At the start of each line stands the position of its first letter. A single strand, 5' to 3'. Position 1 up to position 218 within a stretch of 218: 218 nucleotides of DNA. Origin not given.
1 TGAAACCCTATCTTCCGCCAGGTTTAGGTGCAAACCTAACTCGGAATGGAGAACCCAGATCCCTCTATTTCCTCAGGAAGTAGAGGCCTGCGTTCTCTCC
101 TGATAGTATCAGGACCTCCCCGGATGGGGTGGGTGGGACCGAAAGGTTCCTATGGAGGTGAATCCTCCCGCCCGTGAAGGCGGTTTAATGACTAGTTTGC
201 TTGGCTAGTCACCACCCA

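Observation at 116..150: Internal GGGUGGGACC copies the canonical levivirus 5' start and is complementary to the 3' tail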

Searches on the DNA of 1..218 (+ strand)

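Call 2: search_rna_families(source=window, threshold=evalue, max_evalue=10, show_alignments=5)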
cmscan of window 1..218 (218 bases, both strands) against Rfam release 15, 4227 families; matches with E-value up to 10: 7.
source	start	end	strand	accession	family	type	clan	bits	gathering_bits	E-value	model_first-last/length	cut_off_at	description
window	127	216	-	RF02947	cow-rumen-2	Gene; sRNA;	-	20.5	66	0.098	1-106/106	no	cow-rumen-2 RNA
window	47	101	-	RF03880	mir-1684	Gene; miRNA;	-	16.7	60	0.73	1-87/87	no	mir-1684 microRNA precursor family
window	106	145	-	RF01329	CRISPR-DR15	Gene; CRISPR;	-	13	36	7.4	1-37/37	no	CRISPR RNA direct repeat element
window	40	103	-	RF00939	mir-504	Gene; miRNA;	-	12.9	57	6.9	1-78/78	no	mir-504 microRNA precursor family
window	199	218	-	RF01534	TB10Cs4H4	Gene; snRNA; snoRNA; HACA-box;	-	12.8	50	6.7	47-66/66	5'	Trypanosomatid snoRNA TB10Cs4H4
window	5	171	-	RF02197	TP73-AS1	Gene; lncRNA;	-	12.7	75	1.5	1-161/161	no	TP73 antisense RNA 1 conserved region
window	9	49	-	RF00409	SNORA7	Gene; snRNA; snoRNA; HACA-box;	CL00025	10.9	100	6.7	84-127/140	no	Small nucleolar RNA SNORA7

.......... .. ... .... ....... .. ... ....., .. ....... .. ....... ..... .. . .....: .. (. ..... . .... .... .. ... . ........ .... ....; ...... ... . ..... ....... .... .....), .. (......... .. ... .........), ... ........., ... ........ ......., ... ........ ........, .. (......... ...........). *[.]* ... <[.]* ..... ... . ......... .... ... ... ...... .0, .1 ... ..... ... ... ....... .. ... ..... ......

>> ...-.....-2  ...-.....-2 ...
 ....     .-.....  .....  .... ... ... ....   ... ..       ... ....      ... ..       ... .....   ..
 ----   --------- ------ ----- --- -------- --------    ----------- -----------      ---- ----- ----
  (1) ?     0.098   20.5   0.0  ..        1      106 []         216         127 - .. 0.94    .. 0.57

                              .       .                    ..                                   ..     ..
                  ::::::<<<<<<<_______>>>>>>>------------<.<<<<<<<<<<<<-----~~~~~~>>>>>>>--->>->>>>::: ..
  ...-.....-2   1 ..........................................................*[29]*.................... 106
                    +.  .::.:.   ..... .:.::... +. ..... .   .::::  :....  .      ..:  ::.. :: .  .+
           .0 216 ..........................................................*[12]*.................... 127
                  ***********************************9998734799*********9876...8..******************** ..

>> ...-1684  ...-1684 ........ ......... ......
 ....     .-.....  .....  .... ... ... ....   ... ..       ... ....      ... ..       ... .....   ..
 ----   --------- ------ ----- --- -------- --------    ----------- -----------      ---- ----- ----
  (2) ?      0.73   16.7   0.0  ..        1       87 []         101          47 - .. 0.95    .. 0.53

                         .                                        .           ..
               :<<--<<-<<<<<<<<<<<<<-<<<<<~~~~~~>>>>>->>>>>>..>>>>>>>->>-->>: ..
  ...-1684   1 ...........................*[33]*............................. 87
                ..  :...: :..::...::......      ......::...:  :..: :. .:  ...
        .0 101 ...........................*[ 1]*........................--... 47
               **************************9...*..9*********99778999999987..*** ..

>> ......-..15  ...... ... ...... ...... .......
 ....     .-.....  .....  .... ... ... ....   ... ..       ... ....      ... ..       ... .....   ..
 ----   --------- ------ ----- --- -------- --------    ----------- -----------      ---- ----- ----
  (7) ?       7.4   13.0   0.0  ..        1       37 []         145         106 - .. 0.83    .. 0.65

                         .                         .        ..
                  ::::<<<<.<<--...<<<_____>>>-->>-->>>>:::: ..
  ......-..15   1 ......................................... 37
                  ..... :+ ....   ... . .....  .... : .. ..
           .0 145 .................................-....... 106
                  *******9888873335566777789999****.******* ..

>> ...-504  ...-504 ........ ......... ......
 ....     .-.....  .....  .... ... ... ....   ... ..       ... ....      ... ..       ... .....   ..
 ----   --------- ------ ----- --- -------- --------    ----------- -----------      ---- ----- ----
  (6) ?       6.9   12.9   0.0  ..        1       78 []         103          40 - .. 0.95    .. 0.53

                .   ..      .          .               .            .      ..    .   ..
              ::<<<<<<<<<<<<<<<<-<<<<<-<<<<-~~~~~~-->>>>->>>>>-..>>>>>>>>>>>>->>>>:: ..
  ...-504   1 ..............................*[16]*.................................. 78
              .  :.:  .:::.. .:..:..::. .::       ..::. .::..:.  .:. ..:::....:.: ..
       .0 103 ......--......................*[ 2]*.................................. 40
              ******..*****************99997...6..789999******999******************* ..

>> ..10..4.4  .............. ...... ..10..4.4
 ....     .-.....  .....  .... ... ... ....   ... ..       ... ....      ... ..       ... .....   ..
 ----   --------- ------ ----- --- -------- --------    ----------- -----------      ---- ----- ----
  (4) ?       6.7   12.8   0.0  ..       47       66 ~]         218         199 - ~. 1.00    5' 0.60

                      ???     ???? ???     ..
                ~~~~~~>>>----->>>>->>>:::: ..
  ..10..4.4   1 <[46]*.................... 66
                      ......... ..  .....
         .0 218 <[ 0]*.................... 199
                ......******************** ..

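Call 3: search_dna_similar(query=window:1-218:+, collection=phages, mode=distant, max_rows=60, max_evalue=10)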
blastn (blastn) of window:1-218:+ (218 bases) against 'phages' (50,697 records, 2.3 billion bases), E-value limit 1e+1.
Records with a match: 14; places in all: 15; records where one place covers at least 80% of the query: 6.
Best place of each record, by identity: 90-95% 7; 80-90% 5; 60-80% 2.
By first word of the organism name: Escherichia 7; Enterobacteria 3; ssRNA 2; Pantoea 1; Lambdavirus 1.
By host as written in the record: Escherichia coli 7; - 6; Pantoea sp. 1.
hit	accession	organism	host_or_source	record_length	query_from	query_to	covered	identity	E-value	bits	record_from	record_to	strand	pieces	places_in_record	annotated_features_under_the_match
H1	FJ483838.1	Escherichia phage BZ13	Escherichia coli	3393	2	218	100%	94.1%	4e-86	322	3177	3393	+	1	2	replicase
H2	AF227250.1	Enterobacteria phage KU1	-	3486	2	218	100%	93.6%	1e-87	328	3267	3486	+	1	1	RNA replicase beta chain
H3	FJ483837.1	Escherichia phage BZ13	Escherichia coli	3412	2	218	100%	91.4%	1e-80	305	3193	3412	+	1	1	replicase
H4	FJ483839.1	Escherichia phage BZ13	Escherichia coli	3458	2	218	100%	90.5%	6e-78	296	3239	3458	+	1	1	replicase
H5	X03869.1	Enterobacteria phage GA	-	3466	1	218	100%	89.2%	8e-76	288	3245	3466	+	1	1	unnamed protein product; put. replicase beta-subunit (aa 1-532)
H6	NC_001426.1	Enterobacteria phage GA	-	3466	1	218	100%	89.2%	8e-76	288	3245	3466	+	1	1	rep: hypothetical protein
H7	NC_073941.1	ssRNA phage AVE017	activated sludge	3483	37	113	35%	75.0%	4e-4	50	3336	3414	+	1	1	AVE017_3: RNA-directed RNA polymerase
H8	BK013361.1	ssRNA phage AVE017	activated sludge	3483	37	113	35%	75.0%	4e-4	50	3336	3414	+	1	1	AVE017_3: RNA-directed RNA polymerase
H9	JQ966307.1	Escherichia phage MS2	Escherichia coli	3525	189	218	14%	93.5%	2e-2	45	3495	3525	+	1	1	none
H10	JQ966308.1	Escherichia phage MS2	Escherichia coli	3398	189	218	14%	93.5%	2e-2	45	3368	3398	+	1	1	none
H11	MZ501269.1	Pantoea phage AH01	Pantoea sp.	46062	75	102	13%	89.7%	9e+0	37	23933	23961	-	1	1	44: tape measure protein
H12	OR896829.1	Escherichia phage MatMar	Escherichia coli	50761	58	85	13%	89.7%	9e+0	37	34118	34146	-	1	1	endolysin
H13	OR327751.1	Escherichia phage Ecp_YSF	Escherichia coli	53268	59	85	12%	88.9%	9e+0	37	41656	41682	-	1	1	hypothetical protein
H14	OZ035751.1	Lambdavirus PDP110P1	-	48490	122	145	11%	91.7%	9e+0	36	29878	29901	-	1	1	record has no annotation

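Call 5: get_annotated_region(hit=H1, flank=400)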
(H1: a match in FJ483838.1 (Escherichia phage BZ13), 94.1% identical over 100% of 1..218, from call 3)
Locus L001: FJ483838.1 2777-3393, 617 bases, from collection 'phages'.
description: Escherichia phage BZ13 strain T72, complete genome.
organism: Escherichia phage BZ13 (NCBI taxid 2789207)
taxonomy: Viruses; Riboviria; Orthornavirae; Lenarviricota; Leviviricetes; Norzivirales; Fiersviridae; Emesvirus; Emesvirus japonicum
host: Escherichia coli; source: -; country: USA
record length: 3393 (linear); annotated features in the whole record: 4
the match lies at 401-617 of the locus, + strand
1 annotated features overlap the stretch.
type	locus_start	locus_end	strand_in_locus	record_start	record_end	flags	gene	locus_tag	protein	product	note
CDS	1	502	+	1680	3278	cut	-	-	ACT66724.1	replicase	-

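Call 6: get_annotated_region(hit=H2, flank=400)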
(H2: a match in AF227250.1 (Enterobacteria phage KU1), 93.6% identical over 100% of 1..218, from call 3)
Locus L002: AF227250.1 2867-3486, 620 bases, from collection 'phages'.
description: Enterobacteriophage KU1, complete genome.
organism: Enterobacteria phage KU1 (NCBI taxid 12021)
taxonomy: Viruses; Riboviria; Orthornavirae; Lenarviricota; Leviviricetes; Norzivirales; Fiersviridae; Emesvirus; Emesvirus japonicum
host: -; source: -; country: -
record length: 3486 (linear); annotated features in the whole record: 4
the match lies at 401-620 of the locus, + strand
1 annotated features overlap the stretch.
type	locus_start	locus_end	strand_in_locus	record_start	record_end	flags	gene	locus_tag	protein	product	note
CDS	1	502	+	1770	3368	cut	-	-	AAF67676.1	RNA replicase beta chain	-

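Call 7: get_annotated_region(hit=H3, flank=400)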
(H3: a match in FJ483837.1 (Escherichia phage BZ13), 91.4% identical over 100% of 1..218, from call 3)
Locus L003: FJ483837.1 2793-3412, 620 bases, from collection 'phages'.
description: Escherichia phage BZ13 strain DL10, complete genome.
organism: Escherichia phage BZ13 (NCBI taxid 2789207)
taxonomy: Viruses; Riboviria; Orthornavirae; Lenarviricota; Leviviricetes; Norzivirales; Fiersviridae; Emesvirus; Emesvirus japonicum
host: Escherichia coli; source: -; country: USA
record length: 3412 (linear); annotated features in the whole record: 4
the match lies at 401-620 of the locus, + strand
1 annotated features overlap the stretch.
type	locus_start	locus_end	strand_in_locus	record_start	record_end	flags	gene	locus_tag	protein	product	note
CDS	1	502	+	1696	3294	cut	-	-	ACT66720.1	replicase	-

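Call 8: get_annotated_region(hit=H4, flank=400)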
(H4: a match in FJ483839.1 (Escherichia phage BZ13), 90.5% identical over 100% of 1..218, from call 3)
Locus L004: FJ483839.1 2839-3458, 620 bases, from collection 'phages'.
description: Escherichia phage BZ13 strain DL20, complete genome.
organism: Escherichia phage BZ13 (NCBI taxid 2789207)
taxonomy: Viruses; Riboviria; Orthornavirae; Lenarviricota; Leviviricetes; Norzivirales; Fiersviridae; Emesvirus; Emesvirus japonicum
host: Escherichia coli; source: -; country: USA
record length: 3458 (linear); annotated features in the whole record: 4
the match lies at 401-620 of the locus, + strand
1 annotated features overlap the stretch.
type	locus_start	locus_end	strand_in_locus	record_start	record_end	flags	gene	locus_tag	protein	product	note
CDS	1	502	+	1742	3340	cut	-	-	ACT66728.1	replicase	-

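Call 9: get_annotated_region(hit=H5, flank=400)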
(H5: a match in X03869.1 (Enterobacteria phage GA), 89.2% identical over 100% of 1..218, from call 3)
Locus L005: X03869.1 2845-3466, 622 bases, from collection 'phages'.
description: Group II RNA coliphage GA genome.
organism: Enterobacteria phage GA (NCBI taxid 12018)
taxonomy: Viruses; Riboviria; Orthornavirae; Lenarviricota; Leviviricetes; Norzivirales; Fiersviridae; Emesvirus; Emesvirus japonicum
host: -; source: -; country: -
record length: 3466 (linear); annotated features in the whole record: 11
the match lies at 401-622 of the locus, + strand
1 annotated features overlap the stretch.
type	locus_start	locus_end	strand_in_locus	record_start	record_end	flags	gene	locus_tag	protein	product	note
CDS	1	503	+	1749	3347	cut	-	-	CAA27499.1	-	unnamed protein product; put. replicase beta-subunit (aa 1-532)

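Call 10: get_annotated_region(hit=H9, flank=400)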
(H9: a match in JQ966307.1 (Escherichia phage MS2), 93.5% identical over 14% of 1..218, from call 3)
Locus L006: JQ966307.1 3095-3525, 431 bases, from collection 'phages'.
description: Enterobacterio phage MS2 isolate DL52, complete genome.
organism: Escherichia phage MS2 (NCBI taxid 12022)
taxonomy: Viruses; Riboviria; Orthornavirae; Lenarviricota; Leviviricetes; Norzivirales; Fiersviridae; Emesvirus; Emesvirus zinderi
host: Escherichia coli; source: bay water; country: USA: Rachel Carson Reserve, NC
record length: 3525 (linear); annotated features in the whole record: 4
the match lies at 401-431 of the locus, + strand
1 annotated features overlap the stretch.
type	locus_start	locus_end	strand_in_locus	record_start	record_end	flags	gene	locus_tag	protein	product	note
CDS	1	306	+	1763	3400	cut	-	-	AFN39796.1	replicase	RNA-dependent RNA polymerase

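Call 14: search_dna_similar(query=L006:300-431:+, collection=phages, mode=distant, max_rows=60, max_evalue=1)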
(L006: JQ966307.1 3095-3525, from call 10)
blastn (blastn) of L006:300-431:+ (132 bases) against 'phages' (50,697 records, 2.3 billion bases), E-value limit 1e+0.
Records with a match: 125; places in all: 125; records where one place covers at least 80% of the query: 2.
Best place of each record, by identity: >=99% 1; 95-99% 5; 90-95% 6; 80-90% 113.
By first word of the organism name: Escherichia 115; Enterobacteria 7; Emesvirus 3.
By host as written in the record: Escherichia coli TOP 10 F' 85; - 25; Escherichia coli 7; Escherichia coli IJ1862 3; Escherichia coli MG1655 + F912 3; Escherichia coli ATCC 700891 1; Escherichia coli ATCC 15597 1.
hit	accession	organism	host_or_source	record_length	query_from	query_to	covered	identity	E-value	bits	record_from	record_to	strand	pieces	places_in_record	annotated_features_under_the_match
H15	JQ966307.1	Escherichia phage MS2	Escherichia coli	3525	1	132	100%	100.0%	2e-61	239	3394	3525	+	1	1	replicase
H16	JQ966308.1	Escherichia phage MS2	Escherichia coli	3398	1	132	100%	98.5%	1e-58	230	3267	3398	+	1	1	replicase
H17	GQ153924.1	Escherichia phage MS2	-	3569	19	132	60%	86.3%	3e-3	91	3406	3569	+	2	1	none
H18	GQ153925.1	Escherichia phage MS2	-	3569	19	132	60%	86.3%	3e-3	91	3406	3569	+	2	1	none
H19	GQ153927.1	Escherichia phage MS2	-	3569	19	132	60%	86.3%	3e-3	91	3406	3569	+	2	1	none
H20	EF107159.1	Emesvirus zinderi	-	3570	19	132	60%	86.3%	3e-3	91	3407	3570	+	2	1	none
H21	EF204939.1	Escherichia phage MS2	-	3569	19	132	60%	86.3%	3e-3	91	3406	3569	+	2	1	none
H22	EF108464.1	Emesvirus zinderi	-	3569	19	132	60%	86.3%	3e-3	91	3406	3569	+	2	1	none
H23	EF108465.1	Escherichia phage MS2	-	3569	19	132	60%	86.3%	3e-3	91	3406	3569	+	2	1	none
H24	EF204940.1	Escherichia phage MS2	-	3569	19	132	60%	86.3%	3e-3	91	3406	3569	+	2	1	none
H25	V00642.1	Escherichia phage MS2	-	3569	19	132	60%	86.3%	3e-3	91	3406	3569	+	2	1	none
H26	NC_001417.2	Escherichia phage MS2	-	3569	19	132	60%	86.3%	3e-3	91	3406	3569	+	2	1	none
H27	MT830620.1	Escherichia phage MS2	Escherichia coli ATCC 700891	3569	19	131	59%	86.1%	9e-3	89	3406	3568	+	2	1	none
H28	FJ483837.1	Escherichia phage BZ13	Escherichia coli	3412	97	132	27%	91.7%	7e-4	49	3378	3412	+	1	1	none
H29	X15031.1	Enterobacteria phage fr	-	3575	19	53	27%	88.9%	9e-3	45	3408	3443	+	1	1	none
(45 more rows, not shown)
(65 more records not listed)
